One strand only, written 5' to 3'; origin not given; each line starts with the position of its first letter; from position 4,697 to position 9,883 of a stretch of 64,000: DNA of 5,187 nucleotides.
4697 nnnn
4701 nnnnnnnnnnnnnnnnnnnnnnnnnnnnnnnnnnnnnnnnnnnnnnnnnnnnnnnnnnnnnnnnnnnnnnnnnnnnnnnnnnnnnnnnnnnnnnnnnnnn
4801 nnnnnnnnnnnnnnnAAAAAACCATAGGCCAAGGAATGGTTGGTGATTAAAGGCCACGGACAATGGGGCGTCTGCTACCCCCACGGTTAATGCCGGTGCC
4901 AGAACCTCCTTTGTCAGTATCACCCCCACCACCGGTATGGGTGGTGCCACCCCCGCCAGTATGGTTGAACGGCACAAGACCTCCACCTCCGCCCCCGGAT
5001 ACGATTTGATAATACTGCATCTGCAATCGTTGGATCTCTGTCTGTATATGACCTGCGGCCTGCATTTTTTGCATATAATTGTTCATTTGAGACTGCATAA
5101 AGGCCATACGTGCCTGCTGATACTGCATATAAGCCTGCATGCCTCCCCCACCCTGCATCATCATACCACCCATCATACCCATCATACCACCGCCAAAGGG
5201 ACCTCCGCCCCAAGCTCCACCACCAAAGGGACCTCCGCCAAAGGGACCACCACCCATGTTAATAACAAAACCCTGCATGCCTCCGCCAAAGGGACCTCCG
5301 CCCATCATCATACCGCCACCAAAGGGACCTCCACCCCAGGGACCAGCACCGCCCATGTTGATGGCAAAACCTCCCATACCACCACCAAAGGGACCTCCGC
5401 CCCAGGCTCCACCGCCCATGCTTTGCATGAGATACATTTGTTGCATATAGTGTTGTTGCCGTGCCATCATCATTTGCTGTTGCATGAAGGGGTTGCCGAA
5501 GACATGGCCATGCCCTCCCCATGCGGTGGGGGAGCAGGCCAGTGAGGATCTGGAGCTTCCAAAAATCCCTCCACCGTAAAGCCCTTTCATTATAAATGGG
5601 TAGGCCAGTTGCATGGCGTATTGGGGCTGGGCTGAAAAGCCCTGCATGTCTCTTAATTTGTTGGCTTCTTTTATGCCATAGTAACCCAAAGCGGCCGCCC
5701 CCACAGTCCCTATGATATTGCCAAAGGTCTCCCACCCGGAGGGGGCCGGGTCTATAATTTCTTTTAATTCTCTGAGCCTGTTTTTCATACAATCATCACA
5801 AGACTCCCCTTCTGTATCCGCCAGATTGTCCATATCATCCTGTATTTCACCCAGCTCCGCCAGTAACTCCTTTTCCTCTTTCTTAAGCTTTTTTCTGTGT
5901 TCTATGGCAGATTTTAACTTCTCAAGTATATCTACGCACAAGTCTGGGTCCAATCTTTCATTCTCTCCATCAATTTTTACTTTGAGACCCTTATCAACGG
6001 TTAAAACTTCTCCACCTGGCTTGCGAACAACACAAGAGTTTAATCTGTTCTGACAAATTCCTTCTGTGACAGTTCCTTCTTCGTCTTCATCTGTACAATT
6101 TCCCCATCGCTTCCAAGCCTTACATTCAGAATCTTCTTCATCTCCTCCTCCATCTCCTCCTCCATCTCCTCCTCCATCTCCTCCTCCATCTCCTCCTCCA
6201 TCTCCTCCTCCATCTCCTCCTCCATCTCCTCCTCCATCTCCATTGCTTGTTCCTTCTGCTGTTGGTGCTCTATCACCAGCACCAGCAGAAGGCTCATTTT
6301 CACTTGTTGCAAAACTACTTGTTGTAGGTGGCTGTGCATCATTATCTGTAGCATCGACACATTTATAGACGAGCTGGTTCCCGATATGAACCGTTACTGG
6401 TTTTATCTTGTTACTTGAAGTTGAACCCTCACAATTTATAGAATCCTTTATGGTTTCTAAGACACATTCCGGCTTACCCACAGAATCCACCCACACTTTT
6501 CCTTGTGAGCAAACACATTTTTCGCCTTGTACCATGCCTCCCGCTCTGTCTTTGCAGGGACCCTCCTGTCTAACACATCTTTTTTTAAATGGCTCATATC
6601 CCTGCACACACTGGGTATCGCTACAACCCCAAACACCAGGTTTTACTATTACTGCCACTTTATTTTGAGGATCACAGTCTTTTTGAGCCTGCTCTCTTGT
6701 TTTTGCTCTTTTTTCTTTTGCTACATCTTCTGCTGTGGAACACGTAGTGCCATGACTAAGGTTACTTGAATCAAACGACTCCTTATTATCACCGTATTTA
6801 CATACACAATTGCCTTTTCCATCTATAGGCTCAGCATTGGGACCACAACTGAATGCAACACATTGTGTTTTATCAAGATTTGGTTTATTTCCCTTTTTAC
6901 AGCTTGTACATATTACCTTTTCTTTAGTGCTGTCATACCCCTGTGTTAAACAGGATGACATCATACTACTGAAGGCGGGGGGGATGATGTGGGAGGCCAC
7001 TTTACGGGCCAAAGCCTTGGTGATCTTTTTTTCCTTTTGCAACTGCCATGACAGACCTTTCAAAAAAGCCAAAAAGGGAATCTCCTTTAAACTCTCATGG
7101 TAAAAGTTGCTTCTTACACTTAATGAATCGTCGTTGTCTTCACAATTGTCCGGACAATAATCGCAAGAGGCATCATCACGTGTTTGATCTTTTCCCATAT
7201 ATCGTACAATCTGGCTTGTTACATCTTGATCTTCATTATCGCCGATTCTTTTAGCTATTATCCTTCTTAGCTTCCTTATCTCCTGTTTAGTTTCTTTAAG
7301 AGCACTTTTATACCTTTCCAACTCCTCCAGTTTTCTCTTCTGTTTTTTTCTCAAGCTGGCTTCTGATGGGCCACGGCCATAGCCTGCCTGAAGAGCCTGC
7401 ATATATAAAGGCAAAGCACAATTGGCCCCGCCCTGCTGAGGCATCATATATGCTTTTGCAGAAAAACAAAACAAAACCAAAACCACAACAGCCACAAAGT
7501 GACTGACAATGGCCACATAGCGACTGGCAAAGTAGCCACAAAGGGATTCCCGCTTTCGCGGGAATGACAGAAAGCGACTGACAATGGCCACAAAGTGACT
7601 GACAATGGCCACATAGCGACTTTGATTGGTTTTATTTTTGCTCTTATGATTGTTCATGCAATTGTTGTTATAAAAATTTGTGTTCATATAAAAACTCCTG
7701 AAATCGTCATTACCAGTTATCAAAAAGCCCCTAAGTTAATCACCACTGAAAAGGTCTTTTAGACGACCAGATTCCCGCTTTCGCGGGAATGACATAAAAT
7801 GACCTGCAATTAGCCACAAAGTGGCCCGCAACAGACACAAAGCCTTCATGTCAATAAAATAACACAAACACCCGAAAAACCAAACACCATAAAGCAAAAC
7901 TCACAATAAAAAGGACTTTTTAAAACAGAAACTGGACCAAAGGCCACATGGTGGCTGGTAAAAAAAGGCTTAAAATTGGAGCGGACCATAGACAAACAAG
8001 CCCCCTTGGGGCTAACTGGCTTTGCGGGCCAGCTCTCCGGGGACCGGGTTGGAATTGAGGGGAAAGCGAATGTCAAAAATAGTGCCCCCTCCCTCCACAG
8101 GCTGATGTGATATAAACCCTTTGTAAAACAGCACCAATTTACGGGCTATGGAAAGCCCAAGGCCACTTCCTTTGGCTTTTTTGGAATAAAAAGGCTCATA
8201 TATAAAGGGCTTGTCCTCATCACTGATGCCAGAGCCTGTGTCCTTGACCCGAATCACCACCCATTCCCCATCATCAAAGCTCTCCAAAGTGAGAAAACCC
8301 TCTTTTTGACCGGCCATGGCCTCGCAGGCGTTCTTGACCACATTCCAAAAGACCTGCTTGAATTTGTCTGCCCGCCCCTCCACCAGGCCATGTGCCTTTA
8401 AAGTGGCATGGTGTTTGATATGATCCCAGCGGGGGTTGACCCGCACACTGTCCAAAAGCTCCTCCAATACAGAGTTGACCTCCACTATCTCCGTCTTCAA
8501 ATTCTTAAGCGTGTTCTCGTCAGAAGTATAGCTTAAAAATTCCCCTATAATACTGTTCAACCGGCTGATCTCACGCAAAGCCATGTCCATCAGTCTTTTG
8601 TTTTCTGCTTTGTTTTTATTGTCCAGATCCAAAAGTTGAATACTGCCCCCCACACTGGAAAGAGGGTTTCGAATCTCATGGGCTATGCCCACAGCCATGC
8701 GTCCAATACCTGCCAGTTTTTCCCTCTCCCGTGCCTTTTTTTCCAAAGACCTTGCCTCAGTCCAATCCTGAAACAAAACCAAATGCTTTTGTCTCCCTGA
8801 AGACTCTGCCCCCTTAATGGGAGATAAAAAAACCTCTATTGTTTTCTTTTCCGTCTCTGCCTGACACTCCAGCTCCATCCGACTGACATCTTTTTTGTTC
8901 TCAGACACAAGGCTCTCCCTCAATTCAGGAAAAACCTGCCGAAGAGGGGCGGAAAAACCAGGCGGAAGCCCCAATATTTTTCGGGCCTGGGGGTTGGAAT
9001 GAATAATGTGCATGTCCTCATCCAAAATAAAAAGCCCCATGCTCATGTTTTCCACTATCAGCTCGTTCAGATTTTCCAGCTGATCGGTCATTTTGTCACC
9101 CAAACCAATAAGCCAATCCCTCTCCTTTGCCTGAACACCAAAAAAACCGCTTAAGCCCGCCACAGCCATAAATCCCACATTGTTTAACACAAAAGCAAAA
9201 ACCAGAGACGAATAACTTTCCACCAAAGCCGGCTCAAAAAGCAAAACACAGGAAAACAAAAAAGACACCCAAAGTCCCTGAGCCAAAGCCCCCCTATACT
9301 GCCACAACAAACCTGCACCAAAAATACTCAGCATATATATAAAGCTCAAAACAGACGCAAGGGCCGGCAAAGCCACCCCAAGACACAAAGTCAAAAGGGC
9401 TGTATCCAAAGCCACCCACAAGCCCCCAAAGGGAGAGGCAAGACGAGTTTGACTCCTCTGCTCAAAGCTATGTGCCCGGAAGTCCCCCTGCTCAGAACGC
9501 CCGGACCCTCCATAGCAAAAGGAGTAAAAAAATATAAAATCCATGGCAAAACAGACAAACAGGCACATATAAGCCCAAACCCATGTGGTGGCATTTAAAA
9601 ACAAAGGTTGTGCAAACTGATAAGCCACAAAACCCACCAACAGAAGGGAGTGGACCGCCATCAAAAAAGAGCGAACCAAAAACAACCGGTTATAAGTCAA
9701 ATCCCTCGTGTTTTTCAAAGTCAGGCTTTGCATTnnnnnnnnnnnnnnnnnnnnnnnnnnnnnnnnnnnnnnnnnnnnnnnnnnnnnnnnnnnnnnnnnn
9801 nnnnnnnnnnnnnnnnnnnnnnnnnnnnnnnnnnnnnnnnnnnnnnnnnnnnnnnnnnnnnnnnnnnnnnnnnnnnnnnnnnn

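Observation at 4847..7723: A giant secreted protein has a Cys-rich ectodomain, a (GDGG)8 tract and a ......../Met/Gln-rich tail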

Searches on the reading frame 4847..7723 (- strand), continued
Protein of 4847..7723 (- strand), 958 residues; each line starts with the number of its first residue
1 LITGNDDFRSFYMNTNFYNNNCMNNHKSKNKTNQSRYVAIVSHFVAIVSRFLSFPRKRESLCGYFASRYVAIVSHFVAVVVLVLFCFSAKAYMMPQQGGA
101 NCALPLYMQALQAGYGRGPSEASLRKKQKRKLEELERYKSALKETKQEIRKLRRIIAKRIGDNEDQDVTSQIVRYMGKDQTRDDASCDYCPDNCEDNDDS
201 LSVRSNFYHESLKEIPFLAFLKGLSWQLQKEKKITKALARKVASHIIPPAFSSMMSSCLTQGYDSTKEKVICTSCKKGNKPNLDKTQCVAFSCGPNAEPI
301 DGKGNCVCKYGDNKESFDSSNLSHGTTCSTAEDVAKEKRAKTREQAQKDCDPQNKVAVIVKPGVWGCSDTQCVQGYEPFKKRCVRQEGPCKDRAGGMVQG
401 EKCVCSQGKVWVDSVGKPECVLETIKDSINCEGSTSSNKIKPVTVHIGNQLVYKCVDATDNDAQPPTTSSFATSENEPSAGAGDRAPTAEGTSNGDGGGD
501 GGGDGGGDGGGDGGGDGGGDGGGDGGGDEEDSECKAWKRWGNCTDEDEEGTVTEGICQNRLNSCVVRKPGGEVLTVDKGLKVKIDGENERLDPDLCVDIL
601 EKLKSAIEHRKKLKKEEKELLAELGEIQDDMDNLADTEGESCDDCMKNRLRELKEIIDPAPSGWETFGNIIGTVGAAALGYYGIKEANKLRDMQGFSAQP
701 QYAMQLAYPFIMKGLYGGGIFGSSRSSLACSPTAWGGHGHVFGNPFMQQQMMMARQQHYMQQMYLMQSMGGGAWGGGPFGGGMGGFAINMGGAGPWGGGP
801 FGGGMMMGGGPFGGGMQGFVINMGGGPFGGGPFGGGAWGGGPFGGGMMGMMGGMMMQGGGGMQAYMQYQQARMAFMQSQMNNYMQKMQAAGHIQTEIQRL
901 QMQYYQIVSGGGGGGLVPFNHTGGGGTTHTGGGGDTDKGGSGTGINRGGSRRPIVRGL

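Call 98: list_cluster_members(proteins=[P0028, P0035, P0046, P0048, P0055, P0059, P0066, P0077, P0087, P0099])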
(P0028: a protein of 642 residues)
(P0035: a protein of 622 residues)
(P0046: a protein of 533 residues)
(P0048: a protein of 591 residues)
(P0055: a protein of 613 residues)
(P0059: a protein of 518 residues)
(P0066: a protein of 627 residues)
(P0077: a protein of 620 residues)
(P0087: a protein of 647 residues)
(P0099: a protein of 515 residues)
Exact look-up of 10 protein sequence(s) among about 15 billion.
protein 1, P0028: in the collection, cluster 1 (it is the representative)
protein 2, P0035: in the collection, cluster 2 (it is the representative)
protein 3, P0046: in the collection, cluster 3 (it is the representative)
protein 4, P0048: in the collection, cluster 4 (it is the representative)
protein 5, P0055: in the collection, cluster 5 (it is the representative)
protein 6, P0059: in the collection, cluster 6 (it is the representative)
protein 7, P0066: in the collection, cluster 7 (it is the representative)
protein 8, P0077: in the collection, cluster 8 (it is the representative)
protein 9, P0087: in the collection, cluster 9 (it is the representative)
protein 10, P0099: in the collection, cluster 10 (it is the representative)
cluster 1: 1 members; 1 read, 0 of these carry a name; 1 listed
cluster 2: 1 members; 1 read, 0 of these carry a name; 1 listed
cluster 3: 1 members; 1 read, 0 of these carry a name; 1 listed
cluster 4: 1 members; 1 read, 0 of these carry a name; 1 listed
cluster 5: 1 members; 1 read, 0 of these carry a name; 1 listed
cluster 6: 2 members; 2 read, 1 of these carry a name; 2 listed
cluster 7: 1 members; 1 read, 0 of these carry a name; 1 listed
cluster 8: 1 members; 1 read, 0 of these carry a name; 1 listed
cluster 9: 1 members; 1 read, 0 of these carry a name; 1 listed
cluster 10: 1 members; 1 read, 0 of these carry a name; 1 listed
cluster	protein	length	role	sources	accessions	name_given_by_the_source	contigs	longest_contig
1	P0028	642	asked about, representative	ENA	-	-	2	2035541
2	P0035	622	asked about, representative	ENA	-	-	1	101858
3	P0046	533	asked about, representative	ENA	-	-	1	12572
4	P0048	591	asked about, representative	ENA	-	-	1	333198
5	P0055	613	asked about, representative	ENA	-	-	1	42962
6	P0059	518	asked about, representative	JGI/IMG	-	-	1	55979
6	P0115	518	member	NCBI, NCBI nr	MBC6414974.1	MAG: hypothetical protein GDA46_01085 [Bdellovibrionales bacterium] | hypothetical protein [Bdellovibrionales bacterium]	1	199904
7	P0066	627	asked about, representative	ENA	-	-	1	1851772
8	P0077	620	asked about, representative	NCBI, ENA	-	-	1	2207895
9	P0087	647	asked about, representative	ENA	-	-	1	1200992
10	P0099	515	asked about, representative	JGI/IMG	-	-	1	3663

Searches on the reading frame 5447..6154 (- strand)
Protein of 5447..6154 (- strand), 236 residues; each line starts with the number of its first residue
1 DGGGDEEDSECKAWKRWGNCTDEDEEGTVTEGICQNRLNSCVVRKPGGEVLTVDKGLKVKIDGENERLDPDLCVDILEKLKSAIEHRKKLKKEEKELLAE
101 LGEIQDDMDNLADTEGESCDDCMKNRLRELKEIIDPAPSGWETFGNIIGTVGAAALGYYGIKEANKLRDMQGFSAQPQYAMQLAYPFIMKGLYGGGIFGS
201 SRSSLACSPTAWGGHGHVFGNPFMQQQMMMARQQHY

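Call 64: predict_structure(alignment_id=A4)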
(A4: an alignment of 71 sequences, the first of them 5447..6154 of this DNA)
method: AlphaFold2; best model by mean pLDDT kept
length: 236 residues; sequences in the alignment: 71
mean_pLDDT: 71.6   pTM: 0.46
mean pLDDT of the five models: 71.6, 69.4, 68.5, 68.4, 68.3
residues with pLDDT >= 90: 24; 70-90: 131; 50-70: 57; < 50: 24
segments of 3 or more residues with pLDDT < 50: 1-4, 203-216, 218-220
pLDDT, mean of each block of 10 residues (from residue 1): 56 71 74 78 72 74 72 88 91 97 91 64 70 70 72 77 75 73 72 55 46 45 69 66
secondary structure, 60 per line:
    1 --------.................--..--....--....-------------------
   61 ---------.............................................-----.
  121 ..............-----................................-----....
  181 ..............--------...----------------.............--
elements in order: H9-20 H32-35 H38-41 H70-114 H120-134 H140-171 H177-194 H222-234
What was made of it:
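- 5789..5947 (-): Coiled coil 2, followed by an invariant CxxC (CDDC, 5789-5800). AF2 helix with pLDDT 88-97 using the 71-sequence alignment (call 64).
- With a 71-sequence alignment AF2 predicts an all-helical fold with pLDDT 71.6 (call 64).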

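Call 67: fold_search(model_id=the predicted structure, library=pdb)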
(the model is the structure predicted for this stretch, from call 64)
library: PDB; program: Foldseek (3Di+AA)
matches with E <= 10: 4; with E <= 0.001: 0
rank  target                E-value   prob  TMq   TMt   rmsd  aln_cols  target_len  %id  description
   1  8b6f_BA               5.3e+00  0.05  0.12  0.14   9.2        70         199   23  Cryo-EM structure of NADH:ubiquinone oxidoreductase (complex-I) from respiratory supercomplex of Tetrahymena thermoph (released 2023-03-29)
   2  3sjr_B                6.0e+00  0.10  0.19  0.35  14.9       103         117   19  Crystal structure of conserved unkown function protein CV_1783 from Chromobacterium violaceum ATCC 12472 (released 2011-07-06)
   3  8gym_T4               6.3e+00  0.02  0.10  0.12   8.5        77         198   18  Cryo-EM structure of Tetrahymena thermophila respiratory mega-complex MC IV2+(I+III2+II)2 (released 2023-06-14)
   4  2p22_C                9.2e+00  0.03  0.17  0.22  34.9       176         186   11  Structure of the Yeast ESCRT-I Heterotetramer Core (released 2007-06-05)

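Call 96: fold_search(model_id=the predicted structure, library=viral)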
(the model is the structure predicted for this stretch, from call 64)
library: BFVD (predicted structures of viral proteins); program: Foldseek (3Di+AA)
matches with E <= 10: 17; with E <= 0.001: 0
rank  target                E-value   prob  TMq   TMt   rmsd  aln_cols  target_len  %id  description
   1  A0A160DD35            3.4e+00  0.06  0.12  0.25   9.6        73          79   20  Membrane protein [Gordonia phage Vendetta]
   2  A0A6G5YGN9            3.6e+00  0.01  0.12  0.11  24.4       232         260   16  (no name in the UniProt tables at hand)
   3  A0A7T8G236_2          4.1e+00  0.01  0.10  0.03  22.6       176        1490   17  RNA-directed RNA polymerase L [Soybean thrips bunya-like virus 1]
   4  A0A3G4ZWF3            4.4e+00  0.12  0.20  0.32   9.3        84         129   12  Uncharacterized protein [Faunusvirus sp.]
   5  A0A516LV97            4.4e+00  0.02  0.12  0.15  25.1       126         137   15  (no name in the UniProt tables at hand)
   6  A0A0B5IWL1            4.6e+00  0.04  0.15  0.23  13.2       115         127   16  Uncharacterized protein [Pandoravirus inopinatum]
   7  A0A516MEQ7            4.9e+00  0.13  0.21  0.30  33.6       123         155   15  (no name in the UniProt tables at hand)
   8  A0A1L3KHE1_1          4.9e+00  0.06  0.21  0.05  18.4       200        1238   12  Genome polyprotein (Fragment) [Beihai picorna-like virus 88]
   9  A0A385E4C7            5.9e+00  0.07  0.15  0.19   8.6        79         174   16  (no name in the UniProt tables at hand)
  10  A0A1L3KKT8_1          6.7e+00  0.01  0.10  0.03  25.8       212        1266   14  (no name in the UniProt tables at hand)
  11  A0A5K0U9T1            7.1e+00  0.04  0.17  0.26  27.1       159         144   12  Uncharacterized protein [Yasminevirus sp. GU-2018]
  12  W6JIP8                7.1e+00  0.03  0.13  0.19  18.9       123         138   12  Uncharacterized protein [Alphaentomopoxvirus acuprea]
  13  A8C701                7.6e+00  0.07  0.21  0.35  11.1       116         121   15  Latent membrane protein 1 [Epstein-Barr virus (strain GD1)]
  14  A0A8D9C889            8.5e+00  0.13  0.20  0.38   5.6        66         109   17  Uncharacterized protein [uncultured marine phage]
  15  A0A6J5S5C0            8.5e+00  0.03  0.17  0.18  12.5       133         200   13  Uncharacterized protein [uncultured Caudovirales phage]
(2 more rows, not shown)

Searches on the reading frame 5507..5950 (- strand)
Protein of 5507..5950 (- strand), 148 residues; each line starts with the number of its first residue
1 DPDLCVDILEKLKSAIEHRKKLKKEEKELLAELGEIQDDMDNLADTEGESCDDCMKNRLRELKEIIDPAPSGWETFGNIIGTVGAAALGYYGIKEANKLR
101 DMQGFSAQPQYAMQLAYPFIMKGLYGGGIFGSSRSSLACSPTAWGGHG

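Call 87: find_homologous_proteins(query=A6, max_evalue=0.001)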
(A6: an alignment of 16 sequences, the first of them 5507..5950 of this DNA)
Query A6 (16 sequences) (148 aa, profile of the alignment): 4 proteins with E <= 0.001 among 4607 candidates.
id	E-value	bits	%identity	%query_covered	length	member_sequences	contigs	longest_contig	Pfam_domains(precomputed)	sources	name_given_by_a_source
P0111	1.3e-25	108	31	84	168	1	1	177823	-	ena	-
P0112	1.3e-25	108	30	82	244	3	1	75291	-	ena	-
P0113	1.3e-20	91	27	79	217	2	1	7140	-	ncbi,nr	ncbi:MAG TPA: hypothetical protein PL182_02890, partial [Pseudobdellovibrionaceae bacterium]|nr:hypo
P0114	4.5e-6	45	32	22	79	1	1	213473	-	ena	-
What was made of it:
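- Tried and rejected: The same search with a core-only alignment returned 4 short relatives (call 87).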

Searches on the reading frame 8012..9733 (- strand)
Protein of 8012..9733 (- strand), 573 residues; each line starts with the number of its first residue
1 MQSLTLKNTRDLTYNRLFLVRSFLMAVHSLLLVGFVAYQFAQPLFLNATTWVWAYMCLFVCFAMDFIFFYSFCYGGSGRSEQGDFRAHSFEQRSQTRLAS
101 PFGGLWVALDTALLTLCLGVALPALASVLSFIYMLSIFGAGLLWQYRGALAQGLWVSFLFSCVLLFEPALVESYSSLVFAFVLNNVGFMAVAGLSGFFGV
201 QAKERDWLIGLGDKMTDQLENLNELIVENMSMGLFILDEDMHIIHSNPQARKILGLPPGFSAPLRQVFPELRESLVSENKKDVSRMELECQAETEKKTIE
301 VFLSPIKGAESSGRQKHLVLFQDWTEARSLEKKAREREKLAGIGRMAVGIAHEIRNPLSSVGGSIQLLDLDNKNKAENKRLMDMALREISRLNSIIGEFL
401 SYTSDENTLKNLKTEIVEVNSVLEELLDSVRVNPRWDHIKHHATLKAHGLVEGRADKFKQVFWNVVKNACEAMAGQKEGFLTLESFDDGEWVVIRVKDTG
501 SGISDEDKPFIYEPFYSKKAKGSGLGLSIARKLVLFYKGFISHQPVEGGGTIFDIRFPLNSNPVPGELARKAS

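Call 5: search_protein_families(library=pfam, proteins=[window:8012-9733:-], max_evalue=0.01)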
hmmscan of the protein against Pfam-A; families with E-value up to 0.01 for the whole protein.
window:8012-9733:- (573 aa): 9 families
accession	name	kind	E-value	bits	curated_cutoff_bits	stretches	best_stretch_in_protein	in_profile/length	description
PF02518.31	HATPase_c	-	1.9e-22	80.3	26.4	1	455-560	3-110/111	Histidine kinase-, DNA gyrase B-, and HSP90-like ATPase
PF00512.31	HisKA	-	8.4e-12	45.4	26.9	1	345-406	4-64/66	His Kinase A (phospho-acceptor) domain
PF13188.13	PAS_8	-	5.3e-05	23.4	21.8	1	224-276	4-55/65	PAS domain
PF00989.32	PAS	-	0.00011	22.6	22.6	1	224-301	4-77/113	PAS fold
PF12860.13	PAS_7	-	0.00014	22.4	27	1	227-276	1-49/115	PAS fold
PF14501.12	HATPase_c_5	-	0.00022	21.5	22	1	459-544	7-89/102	GHKL domain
PF08448.16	PAS_4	-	0.0012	19.4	23.1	1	227-328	1-109/110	PAS fold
PF13426.13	PAS_9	-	0.0032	18.2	27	0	232-326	2-103/103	PAS domain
PF13581.12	HATPase_c_2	-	0.0083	16.6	27.4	0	446-534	20-109/127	Histidine kinase-like ATPase domain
